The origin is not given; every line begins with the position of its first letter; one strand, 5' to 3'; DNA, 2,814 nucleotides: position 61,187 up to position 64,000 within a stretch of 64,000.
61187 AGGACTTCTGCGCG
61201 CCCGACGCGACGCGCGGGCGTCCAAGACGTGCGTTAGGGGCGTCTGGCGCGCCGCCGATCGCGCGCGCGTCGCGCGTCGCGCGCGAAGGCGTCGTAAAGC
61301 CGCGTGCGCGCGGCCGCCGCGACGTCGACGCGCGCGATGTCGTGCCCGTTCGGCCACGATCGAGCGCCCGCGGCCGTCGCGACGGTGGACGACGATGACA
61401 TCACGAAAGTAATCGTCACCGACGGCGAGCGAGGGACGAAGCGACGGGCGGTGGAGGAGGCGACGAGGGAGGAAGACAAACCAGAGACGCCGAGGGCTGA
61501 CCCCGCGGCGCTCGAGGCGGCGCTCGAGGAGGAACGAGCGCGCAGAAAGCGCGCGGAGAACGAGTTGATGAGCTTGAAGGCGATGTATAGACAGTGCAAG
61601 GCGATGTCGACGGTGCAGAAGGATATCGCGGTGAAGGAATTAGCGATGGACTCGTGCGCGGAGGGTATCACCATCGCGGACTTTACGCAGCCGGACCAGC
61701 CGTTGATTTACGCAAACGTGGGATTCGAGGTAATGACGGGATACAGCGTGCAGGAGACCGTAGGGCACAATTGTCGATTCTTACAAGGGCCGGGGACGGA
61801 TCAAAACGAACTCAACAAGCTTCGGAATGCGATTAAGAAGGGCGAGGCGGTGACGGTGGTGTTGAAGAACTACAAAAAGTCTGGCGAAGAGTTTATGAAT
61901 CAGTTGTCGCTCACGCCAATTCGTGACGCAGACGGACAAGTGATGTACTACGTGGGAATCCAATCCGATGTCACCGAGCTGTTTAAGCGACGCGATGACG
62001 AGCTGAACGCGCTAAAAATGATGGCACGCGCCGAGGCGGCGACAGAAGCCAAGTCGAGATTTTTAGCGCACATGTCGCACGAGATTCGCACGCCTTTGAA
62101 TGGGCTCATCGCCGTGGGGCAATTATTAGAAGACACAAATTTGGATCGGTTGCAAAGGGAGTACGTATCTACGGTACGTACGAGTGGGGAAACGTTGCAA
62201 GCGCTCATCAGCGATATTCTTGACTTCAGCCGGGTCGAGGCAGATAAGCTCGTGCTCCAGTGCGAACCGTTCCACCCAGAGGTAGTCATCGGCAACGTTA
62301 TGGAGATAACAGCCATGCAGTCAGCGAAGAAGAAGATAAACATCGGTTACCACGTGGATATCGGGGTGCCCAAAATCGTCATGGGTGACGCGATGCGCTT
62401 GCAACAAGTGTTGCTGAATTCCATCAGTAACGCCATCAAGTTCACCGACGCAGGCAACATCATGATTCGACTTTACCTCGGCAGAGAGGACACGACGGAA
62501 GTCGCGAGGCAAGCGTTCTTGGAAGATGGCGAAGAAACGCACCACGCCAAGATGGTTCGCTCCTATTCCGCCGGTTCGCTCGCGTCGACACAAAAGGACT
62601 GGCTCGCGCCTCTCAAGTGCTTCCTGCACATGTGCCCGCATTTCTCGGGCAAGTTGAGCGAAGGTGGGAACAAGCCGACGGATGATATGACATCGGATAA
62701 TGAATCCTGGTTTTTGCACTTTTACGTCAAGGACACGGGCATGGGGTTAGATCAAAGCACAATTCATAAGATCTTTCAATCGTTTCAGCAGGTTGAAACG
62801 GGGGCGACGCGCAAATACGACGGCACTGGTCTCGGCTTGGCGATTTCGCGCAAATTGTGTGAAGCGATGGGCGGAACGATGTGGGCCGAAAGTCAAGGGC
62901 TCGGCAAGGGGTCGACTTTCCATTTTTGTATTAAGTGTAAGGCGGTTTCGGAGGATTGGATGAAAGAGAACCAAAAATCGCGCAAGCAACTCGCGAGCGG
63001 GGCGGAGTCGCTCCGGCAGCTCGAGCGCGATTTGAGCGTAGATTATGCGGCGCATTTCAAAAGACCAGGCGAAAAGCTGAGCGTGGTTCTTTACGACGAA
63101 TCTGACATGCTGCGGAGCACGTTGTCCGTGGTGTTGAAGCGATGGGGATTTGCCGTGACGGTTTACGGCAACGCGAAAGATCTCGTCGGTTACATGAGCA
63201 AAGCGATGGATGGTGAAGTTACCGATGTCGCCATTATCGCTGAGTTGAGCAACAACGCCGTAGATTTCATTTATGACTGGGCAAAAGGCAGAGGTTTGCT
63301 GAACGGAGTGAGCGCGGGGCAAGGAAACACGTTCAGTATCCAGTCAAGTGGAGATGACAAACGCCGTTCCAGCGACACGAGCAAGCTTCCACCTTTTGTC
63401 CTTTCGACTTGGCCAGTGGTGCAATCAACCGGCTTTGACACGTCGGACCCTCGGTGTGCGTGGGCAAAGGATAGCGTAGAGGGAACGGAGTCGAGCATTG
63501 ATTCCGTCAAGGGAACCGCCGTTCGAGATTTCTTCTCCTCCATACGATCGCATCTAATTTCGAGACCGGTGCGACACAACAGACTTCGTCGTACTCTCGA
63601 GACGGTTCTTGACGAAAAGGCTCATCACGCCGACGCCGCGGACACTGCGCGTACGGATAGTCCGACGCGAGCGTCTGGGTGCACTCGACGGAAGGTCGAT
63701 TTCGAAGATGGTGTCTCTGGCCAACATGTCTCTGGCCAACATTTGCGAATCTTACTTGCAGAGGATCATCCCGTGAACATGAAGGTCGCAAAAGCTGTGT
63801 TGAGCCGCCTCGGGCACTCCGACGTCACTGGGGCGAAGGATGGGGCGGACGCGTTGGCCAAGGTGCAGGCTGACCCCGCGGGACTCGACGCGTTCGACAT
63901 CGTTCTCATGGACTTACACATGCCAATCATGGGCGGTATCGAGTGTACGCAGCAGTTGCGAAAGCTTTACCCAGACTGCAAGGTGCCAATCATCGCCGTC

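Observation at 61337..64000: LOV histidine kinase with a His-for-Arg LOV core variant and tandem pseudo-receiver plus receiver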

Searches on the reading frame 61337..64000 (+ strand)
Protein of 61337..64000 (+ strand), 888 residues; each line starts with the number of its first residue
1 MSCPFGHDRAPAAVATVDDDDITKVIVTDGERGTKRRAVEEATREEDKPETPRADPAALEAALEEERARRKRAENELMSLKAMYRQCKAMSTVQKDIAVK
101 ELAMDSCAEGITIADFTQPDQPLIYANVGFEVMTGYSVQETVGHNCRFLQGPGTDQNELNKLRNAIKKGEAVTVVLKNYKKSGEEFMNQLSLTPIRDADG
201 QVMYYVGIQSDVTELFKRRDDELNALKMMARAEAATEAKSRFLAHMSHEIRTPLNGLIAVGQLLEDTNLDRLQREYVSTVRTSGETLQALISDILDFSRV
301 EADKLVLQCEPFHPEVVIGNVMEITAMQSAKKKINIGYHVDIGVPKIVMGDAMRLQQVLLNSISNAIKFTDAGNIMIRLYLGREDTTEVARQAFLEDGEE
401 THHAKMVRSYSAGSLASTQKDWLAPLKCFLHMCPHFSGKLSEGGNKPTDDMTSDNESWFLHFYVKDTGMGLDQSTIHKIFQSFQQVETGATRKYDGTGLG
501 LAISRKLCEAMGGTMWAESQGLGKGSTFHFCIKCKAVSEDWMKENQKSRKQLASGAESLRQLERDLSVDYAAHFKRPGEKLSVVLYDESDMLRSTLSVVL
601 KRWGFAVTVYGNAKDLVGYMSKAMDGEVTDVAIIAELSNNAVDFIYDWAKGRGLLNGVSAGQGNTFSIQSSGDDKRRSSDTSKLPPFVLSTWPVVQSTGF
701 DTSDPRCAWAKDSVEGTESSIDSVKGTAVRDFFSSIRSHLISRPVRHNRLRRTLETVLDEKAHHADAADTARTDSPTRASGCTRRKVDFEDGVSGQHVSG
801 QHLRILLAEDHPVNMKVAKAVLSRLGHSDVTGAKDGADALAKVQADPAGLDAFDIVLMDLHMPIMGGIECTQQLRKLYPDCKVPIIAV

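Call 4: search_protein_families(library=pfam, proteins=[window:61337-64000:+], max_evalue=1)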
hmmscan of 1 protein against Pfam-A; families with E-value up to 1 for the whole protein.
window:61337-64000:+ (888 aa): 9 families
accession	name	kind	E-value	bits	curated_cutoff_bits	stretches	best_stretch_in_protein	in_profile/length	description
PF02518.31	HATPase_c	-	1.6e-22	80.5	26.4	2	460-533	38-108/111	Histidine kinase-, DNA gyrase B-, and HSP90-like ATPase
PF00512.31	HisKA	-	4.2e-20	72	26.9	1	238-302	1-65/66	His Kinase A (phospho-acceptor) domain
PF13426.13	PAS_9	-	5.5e-19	68.8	27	1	111-214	4-103/103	PAS domain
PF00072.30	Response_reg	-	3.7e-15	56.5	30.2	1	805-886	1-76/111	Response regulator receiver domain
PF08448.16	PAS_4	-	9.3e-08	32.7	23.1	1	119-214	13-107/110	PAS fold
PF08447.18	PAS_3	-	1.3e-07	32.2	25.6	1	124-208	2-88/89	PAS fold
PF00989.32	PAS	-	9.8e-06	26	22.6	1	124-212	24-113/113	PAS fold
PF13188.13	PAS_8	-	0.082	13.3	21.8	1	103-143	6-43/65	PAS domain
PF02442.22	L1R_F9L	-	0.16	12.4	27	1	82-109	110-137/200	Lipid membrane protein of large eukaryotic DNA viruses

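Call 6: search_solved_structures(query=window:61337-64000:+, show_alignments=3)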
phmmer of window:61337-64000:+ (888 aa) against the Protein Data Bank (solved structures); distinct sequences matched with E-value up to 0.001: 277 (the best 60 are shown).
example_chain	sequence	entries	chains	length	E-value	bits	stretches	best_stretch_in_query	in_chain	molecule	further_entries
7p8e_A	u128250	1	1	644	1e-52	182.6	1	216-538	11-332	Receiver domain of histidine kinase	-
6qrj_A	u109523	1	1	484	4.3e-42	147.4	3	243-377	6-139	Hybrid kinase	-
7z8n_A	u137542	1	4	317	5.9e-42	147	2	229-384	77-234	Histidine kinase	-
4gcz_A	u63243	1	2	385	5e-41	143.9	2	99-368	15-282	Blue-light photoreceptor, Sensor protein fixL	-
8a3u_A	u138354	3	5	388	8.8e-38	133.2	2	101-368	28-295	Putative Sensory box protein,Sensor protein FixL | Putative Sensory box protein,Putative Sensory box protein,Sensor protein FixL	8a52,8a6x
8a7f_A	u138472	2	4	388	3e-37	131.4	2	101-368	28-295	Putative Sensory box protein,Sensor protein FixL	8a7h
8qi8_A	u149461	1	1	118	9e-34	119.9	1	112-214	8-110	Phototropin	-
8qi9_A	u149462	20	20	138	1.1e-33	119.7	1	110-214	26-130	Phototropin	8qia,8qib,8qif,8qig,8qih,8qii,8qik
1n9l_A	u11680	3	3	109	1.5e-33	119.1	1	112-213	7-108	putative blue light receptor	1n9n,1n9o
6hmj_A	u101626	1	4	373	2.4e-31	111.9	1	106-227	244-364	Putative PAS/PAC sensor protein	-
9vf7_A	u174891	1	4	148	7.2e-30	107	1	101-214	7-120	histidine kinase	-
6i21_A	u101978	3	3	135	1e-29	106.5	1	103-217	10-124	Aureochrome1-like protein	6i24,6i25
6i20_A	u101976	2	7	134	1e-29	106.5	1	103-217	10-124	Aureochrome1-like protein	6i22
6i23_B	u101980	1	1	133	1e-29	106.5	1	103-217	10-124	Aureochrome1-like protein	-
6i20_B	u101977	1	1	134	1e-29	106.5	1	103-217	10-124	Aureochrome1-like protein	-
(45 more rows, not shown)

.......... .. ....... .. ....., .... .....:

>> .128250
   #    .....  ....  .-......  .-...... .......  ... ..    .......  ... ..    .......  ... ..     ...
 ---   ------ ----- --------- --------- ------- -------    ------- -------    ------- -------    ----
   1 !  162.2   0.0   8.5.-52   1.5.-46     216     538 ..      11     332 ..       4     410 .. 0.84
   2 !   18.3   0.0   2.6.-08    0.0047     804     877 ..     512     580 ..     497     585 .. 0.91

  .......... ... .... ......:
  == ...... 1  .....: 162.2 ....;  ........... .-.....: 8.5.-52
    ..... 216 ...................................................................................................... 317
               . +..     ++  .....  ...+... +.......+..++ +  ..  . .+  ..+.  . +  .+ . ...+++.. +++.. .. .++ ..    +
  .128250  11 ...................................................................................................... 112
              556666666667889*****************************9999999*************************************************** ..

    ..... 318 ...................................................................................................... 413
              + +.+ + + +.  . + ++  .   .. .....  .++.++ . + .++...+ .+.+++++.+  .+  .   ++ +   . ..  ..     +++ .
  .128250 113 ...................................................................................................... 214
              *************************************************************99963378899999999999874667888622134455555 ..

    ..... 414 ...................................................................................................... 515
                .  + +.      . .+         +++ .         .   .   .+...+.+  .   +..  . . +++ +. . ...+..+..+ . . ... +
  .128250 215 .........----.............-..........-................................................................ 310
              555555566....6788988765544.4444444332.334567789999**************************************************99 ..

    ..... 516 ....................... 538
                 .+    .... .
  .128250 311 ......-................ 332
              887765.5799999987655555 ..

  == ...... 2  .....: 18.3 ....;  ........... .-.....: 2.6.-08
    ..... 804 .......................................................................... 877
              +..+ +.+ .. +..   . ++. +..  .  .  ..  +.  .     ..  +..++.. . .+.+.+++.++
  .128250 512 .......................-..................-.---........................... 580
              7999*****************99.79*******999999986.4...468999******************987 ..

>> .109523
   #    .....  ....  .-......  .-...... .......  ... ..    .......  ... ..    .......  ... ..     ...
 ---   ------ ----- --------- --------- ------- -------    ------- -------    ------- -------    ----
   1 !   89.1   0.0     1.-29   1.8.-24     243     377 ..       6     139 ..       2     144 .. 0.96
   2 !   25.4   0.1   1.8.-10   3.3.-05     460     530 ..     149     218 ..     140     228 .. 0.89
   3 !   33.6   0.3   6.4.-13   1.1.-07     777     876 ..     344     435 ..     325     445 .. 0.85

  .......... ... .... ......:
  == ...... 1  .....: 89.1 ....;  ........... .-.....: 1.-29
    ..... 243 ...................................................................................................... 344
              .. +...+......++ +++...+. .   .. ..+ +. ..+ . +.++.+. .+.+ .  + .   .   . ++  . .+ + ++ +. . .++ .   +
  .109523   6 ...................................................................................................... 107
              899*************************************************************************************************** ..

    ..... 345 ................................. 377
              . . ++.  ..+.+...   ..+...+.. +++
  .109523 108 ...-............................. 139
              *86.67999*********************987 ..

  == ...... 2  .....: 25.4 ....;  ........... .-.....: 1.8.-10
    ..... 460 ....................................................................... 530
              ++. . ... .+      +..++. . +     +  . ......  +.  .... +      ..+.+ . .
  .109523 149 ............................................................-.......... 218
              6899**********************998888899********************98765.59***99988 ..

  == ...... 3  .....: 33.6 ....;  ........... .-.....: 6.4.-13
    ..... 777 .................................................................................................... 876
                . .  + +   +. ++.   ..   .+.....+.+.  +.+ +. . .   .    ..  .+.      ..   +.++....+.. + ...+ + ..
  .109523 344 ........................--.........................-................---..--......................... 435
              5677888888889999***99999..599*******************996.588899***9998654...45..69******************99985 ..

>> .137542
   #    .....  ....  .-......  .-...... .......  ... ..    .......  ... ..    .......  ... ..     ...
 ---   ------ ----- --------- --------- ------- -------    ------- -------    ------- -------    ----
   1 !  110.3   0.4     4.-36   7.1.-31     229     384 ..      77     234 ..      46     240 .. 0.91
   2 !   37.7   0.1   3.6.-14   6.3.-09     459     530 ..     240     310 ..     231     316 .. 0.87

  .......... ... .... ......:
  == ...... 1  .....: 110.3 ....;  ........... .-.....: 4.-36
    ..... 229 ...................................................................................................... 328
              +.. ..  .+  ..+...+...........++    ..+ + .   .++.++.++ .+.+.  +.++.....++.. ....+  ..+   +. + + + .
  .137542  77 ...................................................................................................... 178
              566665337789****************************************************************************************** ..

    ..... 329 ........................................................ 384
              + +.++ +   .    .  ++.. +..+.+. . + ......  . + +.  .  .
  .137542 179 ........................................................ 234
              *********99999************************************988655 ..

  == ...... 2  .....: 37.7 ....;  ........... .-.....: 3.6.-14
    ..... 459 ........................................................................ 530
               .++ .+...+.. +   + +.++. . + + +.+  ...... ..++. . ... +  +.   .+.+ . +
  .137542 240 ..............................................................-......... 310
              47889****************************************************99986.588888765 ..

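Call 7: find_homologous_proteins(query=window:61337-64000:+, max_evalue=1e-20)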
Query window:61337-64000:+ (888 aa): 7916 proteins with E <= 1e-20 among 8000 candidates; the best 120 are listed.
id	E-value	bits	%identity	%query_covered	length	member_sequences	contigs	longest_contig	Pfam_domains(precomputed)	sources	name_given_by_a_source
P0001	0.0e+0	2005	100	100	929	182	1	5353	PF08447.19,PF13426.14,PF08448.17,PF02518.32,PF00512.32,PF00989.32,PF00072.31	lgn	-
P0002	0.0e+0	1462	78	93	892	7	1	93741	PF08447.19,PF13426.14,PF08448.17,PF02518.32,PF00512.32,PF00072.31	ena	-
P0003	0.0e+0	1455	73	100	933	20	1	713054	PF08447.19,PF13426.14,PF08448.17,PF02518.32,PF00512.32,PF00989.32,PF00072.31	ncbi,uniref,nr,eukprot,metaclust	ncbi:Signal transduction histidine kinase-related protein, C-terminal [Ostreococcus tauri]|uniref:Si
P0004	0.0e+0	1436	76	94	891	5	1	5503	PF08447.19,PF13426.14,PF08448.17,PF02518.32,PF00512.32,PF00072.31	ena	-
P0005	0.0e+0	1401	75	92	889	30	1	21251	PF08447.19,PF13426.14,PF08448.17,PF02518.32,PF00512.32,PF00989.32,PF00072.31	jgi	-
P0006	0.0e+0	1359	73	92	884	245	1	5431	PF08447.19,PF13426.14,PF08448.17,PF02518.32,PF00512.32,PF00989.32,PF00072.31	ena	-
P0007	0.0e+0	1329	68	100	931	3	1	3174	PF08447.19,PF13426.14,PF08448.17,PF02518.32,PF00512.32,PF00989.32,PF00072.31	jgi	-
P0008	0.0e+0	1328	68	100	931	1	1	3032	PF08447.19,PF13426.14,PF08448.17,PF02518.32,PF00512.32,PF00989.32,PF00072.31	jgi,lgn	-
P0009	0.0e+0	1301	70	96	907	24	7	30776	PF08447.19,PF13426.14,PF08448.17,PF02518.32,PF00512.32,PF00989.32,PF00072.31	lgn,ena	-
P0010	0.0e+0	1296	69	96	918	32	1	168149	PF08447.19,PF13426.14,PF08448.17,PF02518.32,PF00512.32,PF00989.32,PF00072.31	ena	-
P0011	0.0e+0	1233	67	93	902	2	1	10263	PF13426.14,PF02518.32,PF00512.32,PF00072.31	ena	-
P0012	0.0e+0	1230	66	96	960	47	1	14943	PF13426.14,PF02518.32,PF00512.32,PF00072.31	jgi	jgi:PAS domain S-box-containing protein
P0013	0.0e+0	1228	67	93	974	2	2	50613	PF13426.14,PF08448.17,PF02518.32,PF00512.32,PF00989.32,PF00072.31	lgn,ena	-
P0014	0.0e+0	1033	70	75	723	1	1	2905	PF02518.32,PF00512.32,PF00072.31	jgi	jgi:signal transduction histidine kinase/DNA-binding response OmpR family regulator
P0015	1.2e-287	975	77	64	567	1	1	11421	PF08447.19,PF13426.14,PF08448.17,PF02518.32,PF00512.32,PF00989.32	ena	-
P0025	3.2e-215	735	47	89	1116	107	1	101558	PF08447.19,PF13426.14,PF08448.17,PF02518.32,PF00512.32,PF00072.31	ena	-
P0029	1.4e-212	726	44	95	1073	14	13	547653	PF08447.19,PF13426.14,PF08448.17,PF02518.32,PF00512.32,PF00072.31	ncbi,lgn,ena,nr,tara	ncbi:response regulator [bacterium]|nr:response regulator [bacterium]|tara:strand:- start:16157 stop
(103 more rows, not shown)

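Call 11: find_encoding_contigs(protein=P0001, flank=3000, max_places=4)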
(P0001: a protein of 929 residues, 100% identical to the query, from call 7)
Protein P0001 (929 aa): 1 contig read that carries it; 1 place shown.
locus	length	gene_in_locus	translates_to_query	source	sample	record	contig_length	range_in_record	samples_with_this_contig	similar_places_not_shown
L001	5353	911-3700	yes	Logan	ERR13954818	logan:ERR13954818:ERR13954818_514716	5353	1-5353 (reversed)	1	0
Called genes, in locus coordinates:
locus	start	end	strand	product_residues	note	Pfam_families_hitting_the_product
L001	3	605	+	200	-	?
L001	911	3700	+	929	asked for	PF00989:PAS (faint), PF08448:PAS_4 (weak), PF13426:PAS_9, PF08447:PAS_3 (weak), PF00512:HisKA, PF02518:HATPase_c, PF00072:Response_reg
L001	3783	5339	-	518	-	PF01594:AI-2E_transport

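Call 13: list_cluster_members(proteins=[P0001, P0002, P0005, P0007, P0010, P0013, P0029, P0025])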
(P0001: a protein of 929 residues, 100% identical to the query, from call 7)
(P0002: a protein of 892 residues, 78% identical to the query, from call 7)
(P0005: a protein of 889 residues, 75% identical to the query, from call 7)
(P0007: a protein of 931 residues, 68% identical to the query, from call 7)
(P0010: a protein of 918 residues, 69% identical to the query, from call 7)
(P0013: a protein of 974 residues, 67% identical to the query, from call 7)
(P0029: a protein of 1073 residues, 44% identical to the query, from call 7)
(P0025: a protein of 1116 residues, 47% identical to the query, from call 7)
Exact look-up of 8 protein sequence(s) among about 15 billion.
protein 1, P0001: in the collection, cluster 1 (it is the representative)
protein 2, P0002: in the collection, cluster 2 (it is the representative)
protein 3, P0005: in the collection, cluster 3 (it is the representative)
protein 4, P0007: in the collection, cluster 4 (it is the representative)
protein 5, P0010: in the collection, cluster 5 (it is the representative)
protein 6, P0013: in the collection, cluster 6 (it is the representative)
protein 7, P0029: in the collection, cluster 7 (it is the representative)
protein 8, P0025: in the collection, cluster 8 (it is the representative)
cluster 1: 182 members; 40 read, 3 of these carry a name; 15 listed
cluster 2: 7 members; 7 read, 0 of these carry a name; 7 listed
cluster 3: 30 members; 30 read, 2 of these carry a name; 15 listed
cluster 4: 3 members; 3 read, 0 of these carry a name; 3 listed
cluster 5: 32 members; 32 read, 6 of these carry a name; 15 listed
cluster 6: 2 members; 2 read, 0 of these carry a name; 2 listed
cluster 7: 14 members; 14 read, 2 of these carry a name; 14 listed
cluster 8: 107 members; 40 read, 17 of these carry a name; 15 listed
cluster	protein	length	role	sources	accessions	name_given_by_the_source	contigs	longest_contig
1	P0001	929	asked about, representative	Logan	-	-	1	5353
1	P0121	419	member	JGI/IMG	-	CheY-like chemotaxis protein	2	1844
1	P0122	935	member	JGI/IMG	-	PAS domain S-box-containing protein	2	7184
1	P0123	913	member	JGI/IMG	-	PAS domain S-box-containing protein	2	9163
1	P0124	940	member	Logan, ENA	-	-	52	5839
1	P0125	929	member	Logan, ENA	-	-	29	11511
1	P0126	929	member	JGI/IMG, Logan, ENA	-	-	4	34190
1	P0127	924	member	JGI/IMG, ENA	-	-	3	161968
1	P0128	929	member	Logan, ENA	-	-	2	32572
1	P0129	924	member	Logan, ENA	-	-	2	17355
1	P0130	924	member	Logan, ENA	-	-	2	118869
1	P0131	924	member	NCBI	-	-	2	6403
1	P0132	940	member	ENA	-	-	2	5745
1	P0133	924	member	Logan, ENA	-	-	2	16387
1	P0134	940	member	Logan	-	-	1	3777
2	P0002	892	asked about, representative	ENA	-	-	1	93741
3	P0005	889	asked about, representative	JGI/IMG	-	-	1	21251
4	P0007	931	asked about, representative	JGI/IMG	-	-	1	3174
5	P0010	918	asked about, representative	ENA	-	-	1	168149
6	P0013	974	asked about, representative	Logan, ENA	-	-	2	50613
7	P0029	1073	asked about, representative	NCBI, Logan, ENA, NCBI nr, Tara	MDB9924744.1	response regulator [bacterium] | strand:- start:16157 stop:19378 length:3222 start_codon:yes stop_codon:yes ...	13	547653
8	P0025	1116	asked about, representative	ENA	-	-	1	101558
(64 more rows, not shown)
